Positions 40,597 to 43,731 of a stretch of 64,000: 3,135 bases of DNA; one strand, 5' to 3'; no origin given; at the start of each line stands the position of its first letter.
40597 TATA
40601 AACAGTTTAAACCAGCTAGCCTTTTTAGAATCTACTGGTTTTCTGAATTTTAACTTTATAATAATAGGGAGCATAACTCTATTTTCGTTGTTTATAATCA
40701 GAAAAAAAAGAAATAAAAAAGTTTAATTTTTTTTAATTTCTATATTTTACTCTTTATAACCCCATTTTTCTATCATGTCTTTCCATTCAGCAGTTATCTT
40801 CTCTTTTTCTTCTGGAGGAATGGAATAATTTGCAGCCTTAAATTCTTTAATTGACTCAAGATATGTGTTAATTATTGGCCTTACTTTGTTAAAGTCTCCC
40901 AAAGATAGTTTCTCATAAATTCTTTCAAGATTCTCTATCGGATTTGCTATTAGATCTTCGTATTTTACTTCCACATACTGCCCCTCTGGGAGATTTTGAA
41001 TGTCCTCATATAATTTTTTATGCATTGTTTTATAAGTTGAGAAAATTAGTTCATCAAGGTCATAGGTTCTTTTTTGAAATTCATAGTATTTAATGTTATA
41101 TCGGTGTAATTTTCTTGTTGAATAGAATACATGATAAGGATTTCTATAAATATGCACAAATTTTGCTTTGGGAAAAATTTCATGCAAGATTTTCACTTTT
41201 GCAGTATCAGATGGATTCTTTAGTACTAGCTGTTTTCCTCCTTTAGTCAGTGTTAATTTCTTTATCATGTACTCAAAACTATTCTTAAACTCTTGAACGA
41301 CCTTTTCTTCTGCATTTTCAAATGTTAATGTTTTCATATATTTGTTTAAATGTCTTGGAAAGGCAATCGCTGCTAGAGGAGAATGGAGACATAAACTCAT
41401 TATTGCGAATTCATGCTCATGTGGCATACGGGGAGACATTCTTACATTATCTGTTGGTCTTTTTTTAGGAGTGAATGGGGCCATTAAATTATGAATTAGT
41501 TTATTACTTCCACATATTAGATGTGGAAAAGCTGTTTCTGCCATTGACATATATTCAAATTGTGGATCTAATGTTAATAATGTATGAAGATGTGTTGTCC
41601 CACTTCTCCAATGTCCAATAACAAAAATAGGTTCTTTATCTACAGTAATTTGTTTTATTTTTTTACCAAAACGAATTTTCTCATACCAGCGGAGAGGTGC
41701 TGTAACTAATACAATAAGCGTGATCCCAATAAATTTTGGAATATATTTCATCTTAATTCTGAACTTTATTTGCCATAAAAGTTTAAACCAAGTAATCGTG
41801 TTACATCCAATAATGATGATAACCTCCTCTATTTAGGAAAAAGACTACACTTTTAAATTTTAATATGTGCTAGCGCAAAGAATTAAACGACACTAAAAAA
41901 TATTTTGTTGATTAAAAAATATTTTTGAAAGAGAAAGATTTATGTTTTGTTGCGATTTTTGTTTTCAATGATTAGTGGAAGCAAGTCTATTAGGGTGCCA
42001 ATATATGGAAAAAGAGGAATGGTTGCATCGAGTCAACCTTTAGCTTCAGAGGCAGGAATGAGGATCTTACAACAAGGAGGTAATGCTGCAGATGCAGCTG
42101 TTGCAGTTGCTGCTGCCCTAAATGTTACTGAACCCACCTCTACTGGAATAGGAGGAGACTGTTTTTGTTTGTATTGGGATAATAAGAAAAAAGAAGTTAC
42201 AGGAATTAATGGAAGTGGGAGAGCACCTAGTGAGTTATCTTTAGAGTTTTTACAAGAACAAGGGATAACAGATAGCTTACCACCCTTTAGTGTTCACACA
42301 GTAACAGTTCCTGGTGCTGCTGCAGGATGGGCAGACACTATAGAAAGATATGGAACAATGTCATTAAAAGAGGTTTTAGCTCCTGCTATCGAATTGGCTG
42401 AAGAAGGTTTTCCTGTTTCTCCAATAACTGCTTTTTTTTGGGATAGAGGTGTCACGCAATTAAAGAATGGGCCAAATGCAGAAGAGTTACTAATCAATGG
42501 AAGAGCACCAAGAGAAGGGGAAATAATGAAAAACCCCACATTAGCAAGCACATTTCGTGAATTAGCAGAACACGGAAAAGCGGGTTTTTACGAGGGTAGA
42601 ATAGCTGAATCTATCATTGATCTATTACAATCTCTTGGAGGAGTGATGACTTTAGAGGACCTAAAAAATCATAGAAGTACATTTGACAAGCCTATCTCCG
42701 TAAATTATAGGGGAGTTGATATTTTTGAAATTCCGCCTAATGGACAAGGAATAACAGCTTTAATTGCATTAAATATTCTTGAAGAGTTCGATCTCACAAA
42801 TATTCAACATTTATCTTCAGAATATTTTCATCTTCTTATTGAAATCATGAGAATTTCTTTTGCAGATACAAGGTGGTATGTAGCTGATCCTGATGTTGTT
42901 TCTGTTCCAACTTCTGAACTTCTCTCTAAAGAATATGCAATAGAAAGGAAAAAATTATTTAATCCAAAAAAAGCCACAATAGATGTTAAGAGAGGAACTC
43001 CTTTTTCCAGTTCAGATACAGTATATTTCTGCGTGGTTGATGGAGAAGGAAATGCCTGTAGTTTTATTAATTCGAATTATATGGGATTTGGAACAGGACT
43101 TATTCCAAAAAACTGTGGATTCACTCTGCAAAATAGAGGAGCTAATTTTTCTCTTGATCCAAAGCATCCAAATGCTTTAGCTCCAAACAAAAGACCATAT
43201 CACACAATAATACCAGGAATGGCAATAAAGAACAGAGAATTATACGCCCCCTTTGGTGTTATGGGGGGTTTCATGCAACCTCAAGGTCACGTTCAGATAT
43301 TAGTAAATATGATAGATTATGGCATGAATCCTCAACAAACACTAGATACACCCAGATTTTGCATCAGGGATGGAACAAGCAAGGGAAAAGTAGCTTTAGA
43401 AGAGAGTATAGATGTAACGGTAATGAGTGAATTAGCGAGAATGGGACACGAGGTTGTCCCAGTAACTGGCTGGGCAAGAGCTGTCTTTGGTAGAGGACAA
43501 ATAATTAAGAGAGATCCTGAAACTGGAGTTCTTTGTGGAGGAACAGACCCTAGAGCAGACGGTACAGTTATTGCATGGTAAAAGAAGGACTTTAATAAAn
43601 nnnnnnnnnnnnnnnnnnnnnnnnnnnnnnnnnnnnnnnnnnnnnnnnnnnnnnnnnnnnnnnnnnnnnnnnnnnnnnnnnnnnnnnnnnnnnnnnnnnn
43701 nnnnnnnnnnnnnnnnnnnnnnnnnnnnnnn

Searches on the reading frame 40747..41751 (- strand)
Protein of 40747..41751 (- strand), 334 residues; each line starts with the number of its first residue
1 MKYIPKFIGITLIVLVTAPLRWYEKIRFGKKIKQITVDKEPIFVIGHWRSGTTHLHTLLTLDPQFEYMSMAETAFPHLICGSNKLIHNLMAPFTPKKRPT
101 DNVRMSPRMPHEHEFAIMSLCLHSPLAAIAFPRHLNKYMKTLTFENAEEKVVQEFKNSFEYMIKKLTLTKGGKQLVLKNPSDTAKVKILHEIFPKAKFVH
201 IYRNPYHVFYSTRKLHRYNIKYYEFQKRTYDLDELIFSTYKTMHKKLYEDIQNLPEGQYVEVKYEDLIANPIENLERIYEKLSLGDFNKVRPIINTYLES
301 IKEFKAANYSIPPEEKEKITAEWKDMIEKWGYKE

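Call 56: search_protein_families(library=pfam, proteins=[window:40747-41751:-], max_evalue=0.0001)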
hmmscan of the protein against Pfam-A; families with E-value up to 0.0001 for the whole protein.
window:40747-41751:- (334 aa): 2 families
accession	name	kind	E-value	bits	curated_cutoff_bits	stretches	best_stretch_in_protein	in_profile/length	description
PF13469.12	Sulfotransfer_3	-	4.8e-35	122.2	27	1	41-284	1-212/216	Sulfotransferase family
PF00685.33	Sulfotransfer_1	-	5.3e-09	36.3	22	1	40-316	2-215/255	Sulfotransferase domain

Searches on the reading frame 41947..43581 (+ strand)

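Call 56: search_protein_families(library=pfam, proteins=[window:41947-43581:+], max_evalue=0.0001)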
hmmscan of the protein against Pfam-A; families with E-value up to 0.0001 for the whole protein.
window:41947-43581:+ (544 aa): 1 family
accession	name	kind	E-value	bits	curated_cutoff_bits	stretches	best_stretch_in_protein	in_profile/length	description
PF01019.26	G_glu_transpept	-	6.8e-156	520.5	27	1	39-539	2-512/512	Gamma-glutamyltranspeptidase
